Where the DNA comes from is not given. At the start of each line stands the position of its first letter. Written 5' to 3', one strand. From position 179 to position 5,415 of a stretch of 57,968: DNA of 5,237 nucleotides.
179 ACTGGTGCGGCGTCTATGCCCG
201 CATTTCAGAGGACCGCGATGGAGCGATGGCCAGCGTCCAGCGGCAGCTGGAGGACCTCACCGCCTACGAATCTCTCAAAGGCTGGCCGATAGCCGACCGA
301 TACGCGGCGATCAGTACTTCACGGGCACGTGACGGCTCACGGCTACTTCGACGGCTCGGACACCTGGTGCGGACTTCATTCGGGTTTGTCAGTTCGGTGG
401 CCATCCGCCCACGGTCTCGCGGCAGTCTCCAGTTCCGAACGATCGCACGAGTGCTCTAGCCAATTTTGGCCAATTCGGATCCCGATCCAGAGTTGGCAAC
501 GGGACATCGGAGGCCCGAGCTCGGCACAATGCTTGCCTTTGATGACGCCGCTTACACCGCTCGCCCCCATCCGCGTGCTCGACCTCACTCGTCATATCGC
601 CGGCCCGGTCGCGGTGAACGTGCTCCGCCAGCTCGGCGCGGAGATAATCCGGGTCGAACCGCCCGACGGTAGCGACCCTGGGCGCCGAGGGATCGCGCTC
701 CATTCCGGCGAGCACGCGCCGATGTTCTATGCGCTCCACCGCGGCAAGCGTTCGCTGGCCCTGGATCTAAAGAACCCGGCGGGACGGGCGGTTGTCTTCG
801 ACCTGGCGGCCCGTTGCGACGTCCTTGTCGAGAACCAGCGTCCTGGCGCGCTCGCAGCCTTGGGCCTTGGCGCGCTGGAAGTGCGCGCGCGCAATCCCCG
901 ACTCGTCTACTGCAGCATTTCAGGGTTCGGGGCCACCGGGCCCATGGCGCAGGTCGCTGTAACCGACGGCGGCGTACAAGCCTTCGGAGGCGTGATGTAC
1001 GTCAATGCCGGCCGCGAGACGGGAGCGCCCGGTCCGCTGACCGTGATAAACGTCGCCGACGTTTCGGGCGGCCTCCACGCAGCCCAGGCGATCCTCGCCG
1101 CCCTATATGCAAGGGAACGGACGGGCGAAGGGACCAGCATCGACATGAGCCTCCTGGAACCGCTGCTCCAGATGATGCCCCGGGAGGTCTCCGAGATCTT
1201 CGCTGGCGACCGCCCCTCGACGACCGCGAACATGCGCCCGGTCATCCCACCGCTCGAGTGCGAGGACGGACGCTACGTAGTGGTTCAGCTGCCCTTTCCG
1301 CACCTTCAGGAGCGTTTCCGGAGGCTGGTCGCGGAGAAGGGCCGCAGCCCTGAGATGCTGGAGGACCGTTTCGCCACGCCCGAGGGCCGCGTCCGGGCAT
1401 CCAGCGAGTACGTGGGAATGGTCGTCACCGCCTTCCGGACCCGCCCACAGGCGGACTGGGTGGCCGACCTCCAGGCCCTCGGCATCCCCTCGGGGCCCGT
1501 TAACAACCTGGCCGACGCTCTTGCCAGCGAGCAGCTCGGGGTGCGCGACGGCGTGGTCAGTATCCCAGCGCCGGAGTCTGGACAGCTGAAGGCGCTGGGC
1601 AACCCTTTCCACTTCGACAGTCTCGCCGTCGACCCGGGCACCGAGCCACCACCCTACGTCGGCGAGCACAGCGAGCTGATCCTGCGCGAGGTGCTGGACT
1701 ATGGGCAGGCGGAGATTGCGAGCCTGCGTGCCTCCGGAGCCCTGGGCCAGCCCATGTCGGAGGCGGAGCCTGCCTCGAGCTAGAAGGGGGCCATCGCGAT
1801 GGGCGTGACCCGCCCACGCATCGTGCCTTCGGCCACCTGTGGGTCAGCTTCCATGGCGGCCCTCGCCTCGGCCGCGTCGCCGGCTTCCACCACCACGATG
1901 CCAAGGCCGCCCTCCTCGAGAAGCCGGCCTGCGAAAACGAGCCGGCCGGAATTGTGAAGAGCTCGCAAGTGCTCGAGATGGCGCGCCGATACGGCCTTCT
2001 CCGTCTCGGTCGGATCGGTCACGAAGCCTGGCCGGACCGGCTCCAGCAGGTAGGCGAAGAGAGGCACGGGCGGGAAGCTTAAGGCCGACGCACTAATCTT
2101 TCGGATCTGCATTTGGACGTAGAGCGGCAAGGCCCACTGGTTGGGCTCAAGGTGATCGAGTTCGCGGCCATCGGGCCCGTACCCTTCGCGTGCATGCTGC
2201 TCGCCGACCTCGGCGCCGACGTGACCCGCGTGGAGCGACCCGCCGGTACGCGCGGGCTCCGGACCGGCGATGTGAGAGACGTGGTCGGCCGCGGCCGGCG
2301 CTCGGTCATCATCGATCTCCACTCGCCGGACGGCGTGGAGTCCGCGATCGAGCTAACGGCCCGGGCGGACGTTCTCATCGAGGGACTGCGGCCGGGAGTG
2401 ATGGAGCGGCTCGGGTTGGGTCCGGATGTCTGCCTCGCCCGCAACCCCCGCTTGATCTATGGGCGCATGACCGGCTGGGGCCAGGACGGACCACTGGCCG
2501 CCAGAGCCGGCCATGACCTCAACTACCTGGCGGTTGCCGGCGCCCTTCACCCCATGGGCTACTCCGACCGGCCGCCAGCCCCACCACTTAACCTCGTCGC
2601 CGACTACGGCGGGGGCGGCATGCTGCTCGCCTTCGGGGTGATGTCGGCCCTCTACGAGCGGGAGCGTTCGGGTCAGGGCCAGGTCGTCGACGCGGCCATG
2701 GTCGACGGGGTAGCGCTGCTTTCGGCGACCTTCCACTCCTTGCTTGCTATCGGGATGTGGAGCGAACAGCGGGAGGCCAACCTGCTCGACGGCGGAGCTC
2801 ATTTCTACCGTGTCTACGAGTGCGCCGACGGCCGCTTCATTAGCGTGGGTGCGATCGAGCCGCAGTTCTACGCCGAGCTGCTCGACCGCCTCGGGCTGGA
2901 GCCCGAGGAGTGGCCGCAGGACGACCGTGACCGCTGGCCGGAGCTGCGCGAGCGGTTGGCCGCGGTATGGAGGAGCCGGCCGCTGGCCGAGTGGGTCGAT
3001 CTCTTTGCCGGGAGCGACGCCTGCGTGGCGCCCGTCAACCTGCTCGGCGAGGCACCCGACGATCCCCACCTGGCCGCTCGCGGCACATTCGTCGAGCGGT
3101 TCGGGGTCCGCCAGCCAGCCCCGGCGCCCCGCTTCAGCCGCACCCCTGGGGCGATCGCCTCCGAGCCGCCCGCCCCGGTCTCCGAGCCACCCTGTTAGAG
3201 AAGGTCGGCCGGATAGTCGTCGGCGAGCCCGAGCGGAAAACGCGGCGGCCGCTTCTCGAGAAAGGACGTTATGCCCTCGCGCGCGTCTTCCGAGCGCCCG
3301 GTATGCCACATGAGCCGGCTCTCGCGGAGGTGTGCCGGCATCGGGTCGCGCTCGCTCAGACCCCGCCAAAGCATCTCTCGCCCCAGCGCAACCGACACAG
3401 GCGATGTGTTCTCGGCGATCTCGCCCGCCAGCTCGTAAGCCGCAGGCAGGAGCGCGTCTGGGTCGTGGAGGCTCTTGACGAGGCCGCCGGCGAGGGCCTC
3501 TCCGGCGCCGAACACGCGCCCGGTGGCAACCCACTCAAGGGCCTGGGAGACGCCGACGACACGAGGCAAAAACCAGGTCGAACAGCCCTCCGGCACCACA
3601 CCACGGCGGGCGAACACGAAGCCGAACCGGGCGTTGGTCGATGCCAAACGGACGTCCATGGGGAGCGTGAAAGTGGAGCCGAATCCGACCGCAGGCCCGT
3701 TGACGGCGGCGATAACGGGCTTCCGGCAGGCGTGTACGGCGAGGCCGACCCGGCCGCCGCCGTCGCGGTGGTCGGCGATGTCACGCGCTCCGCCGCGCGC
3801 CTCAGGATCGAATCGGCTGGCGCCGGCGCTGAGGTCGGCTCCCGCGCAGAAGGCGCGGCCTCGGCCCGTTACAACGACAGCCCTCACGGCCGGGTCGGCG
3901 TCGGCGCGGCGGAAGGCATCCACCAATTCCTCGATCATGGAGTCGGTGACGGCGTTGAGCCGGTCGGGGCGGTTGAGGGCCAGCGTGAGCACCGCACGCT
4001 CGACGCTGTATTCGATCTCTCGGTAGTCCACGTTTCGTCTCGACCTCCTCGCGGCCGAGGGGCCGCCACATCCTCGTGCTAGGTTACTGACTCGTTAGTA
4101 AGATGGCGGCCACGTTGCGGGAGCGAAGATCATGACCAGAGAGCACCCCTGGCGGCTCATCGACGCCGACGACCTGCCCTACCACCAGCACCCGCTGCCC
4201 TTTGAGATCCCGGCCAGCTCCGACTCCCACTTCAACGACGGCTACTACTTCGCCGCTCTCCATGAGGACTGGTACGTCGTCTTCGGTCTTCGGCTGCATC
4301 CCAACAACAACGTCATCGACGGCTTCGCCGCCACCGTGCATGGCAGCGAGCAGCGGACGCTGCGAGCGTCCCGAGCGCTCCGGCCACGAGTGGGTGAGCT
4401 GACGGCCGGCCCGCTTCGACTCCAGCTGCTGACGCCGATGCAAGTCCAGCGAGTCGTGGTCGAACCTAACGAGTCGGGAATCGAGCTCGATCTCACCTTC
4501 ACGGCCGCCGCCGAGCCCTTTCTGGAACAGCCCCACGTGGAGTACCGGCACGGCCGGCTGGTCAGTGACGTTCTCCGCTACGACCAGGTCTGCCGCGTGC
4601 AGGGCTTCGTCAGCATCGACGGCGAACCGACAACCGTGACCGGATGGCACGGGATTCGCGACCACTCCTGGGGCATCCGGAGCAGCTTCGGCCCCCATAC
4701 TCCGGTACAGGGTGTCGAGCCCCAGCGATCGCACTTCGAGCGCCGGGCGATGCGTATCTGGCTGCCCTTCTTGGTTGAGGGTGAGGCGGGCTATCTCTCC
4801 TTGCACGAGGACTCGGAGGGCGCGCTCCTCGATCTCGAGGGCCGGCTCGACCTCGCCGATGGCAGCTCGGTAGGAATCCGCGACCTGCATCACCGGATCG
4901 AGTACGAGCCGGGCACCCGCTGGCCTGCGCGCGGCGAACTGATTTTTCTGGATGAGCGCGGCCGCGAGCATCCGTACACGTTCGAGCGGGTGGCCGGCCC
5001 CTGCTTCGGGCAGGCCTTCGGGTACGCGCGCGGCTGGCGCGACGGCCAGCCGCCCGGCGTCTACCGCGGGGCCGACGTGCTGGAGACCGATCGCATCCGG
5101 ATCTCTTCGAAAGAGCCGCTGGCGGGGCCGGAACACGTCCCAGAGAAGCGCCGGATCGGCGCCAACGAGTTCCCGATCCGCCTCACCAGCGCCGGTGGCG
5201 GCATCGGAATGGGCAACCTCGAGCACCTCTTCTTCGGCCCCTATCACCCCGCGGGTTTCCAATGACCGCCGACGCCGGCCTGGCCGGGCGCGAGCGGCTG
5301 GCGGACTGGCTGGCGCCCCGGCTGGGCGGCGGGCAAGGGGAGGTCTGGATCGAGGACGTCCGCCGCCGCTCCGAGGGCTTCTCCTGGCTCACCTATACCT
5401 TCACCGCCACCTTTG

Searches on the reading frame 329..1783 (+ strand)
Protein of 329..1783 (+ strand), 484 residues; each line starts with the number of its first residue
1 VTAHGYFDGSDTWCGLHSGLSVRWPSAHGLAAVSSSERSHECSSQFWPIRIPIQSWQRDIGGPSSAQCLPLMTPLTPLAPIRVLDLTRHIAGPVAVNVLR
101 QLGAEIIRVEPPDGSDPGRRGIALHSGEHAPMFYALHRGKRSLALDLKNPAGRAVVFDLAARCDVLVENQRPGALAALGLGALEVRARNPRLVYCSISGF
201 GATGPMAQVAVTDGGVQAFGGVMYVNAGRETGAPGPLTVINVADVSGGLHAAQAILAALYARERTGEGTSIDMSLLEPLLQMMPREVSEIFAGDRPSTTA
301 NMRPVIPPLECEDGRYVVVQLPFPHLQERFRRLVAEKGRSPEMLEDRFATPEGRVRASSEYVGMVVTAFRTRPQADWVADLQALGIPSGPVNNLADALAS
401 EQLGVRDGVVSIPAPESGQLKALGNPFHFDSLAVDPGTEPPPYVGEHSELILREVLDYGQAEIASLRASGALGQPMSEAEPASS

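Call 7: search_protein_families(library=pfam, proteins=[window:329-1783:+])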
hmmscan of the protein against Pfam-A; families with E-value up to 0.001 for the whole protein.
window:329-1783:+ (484 aa): 1 family
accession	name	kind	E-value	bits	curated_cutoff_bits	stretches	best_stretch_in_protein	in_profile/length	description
PF02515.22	CoA_transf_3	-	6.9e-92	308.8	23.3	1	78-448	1-366/366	CoA-transferase family III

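Call 41: search_protein_families(library=ncbifam, proteins=[window:329-1783:+], max_evalue=0.00001)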
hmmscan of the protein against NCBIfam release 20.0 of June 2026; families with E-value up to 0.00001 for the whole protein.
window:329-1783:+ (484 aa): 7 families
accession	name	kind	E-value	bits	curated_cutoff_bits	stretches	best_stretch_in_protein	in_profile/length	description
NF052585.1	SucGlutTfsCaiB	equivalog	1.5e-61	208.2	750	1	76-455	6-388/394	succinate--glutarate CoA-transferase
NF003809.0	PRK05398.1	subfamily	3e-57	194.1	442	2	76-282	3-207/416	formyl-CoA transferase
TIGR03253.1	oxalate_frc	equivalog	3.3e-54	184.2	504.2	2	76-282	2-206/416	formyl-CoA transferase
NF008511.0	PRK11430.1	equivalog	3.9e-46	157.9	522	1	77-440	9-363/381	CoA:oxalate CoA-transferase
NF041294.1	Scnl_mescCoAtase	equivalog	2.8e-45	155.1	700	1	78-452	4-380/381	succinyl-CoA:mesaconate CoA-transferase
NF002914.1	PRK03525.1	equivalog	6.5e-25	87.9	413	1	76-471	8-396/400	L-carnitine CoA-transferase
TIGR04253.1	mesacon_CoA_iso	equivalog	9.9e-16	57.7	725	1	80-470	5-398/403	2-methylfumaryl-CoA isomerase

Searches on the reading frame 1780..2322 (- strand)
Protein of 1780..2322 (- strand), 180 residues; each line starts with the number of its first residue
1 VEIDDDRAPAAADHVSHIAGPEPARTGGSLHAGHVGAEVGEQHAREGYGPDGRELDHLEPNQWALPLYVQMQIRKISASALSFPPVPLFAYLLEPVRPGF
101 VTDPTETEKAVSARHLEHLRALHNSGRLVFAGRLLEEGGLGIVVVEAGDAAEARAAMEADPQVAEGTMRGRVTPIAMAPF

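Call 53: search_protein_families(library=pfam, proteins=[window:1780-2322:-], max_evalue=0.001)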
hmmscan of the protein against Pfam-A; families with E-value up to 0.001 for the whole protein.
window:1780-2322:- (180 aa): 1 family
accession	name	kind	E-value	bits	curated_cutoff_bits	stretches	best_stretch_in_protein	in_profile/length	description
PF03795.20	YCII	-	1.3e-09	38.8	24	1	101-169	14-87/95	YCII-related domain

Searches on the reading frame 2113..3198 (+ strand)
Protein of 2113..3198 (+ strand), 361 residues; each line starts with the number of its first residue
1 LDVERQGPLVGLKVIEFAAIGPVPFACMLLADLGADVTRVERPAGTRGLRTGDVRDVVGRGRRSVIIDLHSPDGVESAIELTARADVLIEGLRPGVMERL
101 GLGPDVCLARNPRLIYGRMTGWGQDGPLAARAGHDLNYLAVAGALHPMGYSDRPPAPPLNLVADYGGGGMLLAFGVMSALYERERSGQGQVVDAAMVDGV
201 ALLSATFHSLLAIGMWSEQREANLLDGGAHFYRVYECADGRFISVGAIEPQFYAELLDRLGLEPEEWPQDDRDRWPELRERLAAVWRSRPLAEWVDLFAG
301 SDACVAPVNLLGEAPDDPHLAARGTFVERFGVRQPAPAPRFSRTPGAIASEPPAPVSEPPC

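Call 53: search_protein_families(library=pfam, proteins=[window:2113-3198:+], max_evalue=0.001)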
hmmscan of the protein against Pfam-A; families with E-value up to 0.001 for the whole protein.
window:2113-3198:+ (361 aa): 1 family
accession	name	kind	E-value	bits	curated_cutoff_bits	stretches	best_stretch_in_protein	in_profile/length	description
PF02515.22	CoA_transf_3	-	4.3e-85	286.5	23.3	1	9-354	1-361/366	CoA-transferase family III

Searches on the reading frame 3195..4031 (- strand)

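Call 53: search_protein_families(library=pfam, proteins=[window:3195-4031:-], max_evalue=0.001)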
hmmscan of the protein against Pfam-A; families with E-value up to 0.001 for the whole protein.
window:3195-4031:- (278 aa): 2 families
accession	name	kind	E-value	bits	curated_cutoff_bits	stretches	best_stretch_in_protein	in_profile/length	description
PF00378.25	ECH_1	-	2e-49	168.7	27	1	11-265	3-248/251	Enoyl-CoA hydratase/isomerase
PF16113.10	ECH_2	-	3.3e-27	96.3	27.2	1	16-188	3-171/335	Enoyl-CoA hydratase/isomerase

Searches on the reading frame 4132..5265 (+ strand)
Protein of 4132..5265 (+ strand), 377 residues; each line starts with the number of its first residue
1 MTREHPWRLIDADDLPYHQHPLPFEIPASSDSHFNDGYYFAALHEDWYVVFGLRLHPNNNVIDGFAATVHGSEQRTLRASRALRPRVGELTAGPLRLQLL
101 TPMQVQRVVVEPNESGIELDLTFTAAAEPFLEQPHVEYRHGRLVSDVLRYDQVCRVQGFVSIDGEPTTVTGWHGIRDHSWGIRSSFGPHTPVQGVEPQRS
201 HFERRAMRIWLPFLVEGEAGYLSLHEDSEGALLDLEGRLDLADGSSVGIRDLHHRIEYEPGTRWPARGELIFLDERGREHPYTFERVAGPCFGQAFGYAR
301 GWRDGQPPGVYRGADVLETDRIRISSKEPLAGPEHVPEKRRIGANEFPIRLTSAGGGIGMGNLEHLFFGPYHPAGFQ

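Call 7: search_protein_families(library=pfam, proteins=[window:4132-5265:+])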
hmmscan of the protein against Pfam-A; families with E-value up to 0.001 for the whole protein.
window:4132-5265:+ (377 aa): 1 family
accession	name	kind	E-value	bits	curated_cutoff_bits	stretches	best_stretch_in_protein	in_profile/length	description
PF23213.1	DUF7065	-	2.1e-06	28.4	27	1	116-183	119-183/183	Domain of unknown function (DUF7065)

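Call 41: search_protein_families(library=ncbifam, proteins=[window:4132-5265:+], max_evalue=0.00001)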
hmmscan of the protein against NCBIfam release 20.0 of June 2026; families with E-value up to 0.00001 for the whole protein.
window:4132-5265:+ (377 aa): 1 family
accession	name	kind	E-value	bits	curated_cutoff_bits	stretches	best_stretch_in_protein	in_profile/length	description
NF053593.1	Rv3169_fam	subfamily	3.3e-77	259.9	150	1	9-367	1-350/351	Rv3169 family protein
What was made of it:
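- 4132..5265 (+): Rv3169-family protein (DUF7065), a homologue of 25-phosphosteroid lyase. Putative phosphate-eliminating lyase. NCBIfam NF053593 scores 260 bits against a cut-off of 150 (call 41).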

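Call 74: search_solved_structures(query=window:4132-5265:+, max_evalue=0.01)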
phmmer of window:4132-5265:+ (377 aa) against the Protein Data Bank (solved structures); distinct sequences matched with E-value up to 0.01: 2.
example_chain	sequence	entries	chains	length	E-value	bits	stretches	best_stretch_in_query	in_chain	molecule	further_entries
9fzn_A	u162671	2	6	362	6.3e-29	104.5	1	11-191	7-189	25-phosphosteroid lyase (25-PSL)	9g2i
9g4c_A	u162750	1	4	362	3.1e-28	102.3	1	11-191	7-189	25-phosphosteroid lyase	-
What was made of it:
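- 4132..5265 (+): PDB 9fzn/9g2i/9g4c, 25-phosphosteroid lyase, E=6e-29 over residues 11-191 (call 74).
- On 25-hydroxysteroid kinase / 25-phosphosteroid lyase type ATP-dependent dehydration: Lyase homology E=6e-29, and the Rv3169 family model is above its cut-off (calls 41, 74).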
